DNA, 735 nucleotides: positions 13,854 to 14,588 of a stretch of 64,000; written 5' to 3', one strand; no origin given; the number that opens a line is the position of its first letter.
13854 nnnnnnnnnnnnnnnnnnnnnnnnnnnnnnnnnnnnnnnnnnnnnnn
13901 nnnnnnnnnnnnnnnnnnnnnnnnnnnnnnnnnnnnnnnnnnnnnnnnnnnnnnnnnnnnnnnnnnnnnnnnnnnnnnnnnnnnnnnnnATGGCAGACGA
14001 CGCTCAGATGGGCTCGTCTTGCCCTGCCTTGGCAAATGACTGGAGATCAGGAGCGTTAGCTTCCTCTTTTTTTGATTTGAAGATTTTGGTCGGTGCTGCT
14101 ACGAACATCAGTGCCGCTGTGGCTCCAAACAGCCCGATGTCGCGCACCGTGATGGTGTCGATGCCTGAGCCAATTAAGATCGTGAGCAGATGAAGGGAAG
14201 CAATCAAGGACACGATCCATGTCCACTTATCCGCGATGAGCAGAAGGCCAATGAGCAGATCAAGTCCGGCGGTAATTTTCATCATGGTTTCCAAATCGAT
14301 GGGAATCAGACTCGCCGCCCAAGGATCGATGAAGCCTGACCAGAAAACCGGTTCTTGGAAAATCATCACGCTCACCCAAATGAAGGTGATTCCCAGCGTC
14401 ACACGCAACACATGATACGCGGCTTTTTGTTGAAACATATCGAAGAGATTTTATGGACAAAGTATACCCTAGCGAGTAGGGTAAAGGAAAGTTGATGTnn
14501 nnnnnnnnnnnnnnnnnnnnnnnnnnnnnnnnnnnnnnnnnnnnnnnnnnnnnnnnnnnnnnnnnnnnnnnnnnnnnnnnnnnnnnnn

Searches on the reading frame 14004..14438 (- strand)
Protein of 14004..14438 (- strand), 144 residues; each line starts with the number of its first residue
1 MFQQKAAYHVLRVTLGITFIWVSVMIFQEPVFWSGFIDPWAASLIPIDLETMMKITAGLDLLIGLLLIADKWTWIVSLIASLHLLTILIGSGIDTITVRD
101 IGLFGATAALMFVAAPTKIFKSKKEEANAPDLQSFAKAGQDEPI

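Call 79: search_protein_families(library=pfam, proteins=[window:14004-14438:-], max_evalue=0.01)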
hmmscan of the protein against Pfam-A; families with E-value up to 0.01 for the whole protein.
window:14004-14438:- (144 aa): 1 family
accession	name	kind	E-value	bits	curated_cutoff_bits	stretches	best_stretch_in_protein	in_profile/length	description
PF07681.17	DoxX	-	0.0023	19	23.6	1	9-86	3-78/85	DoxX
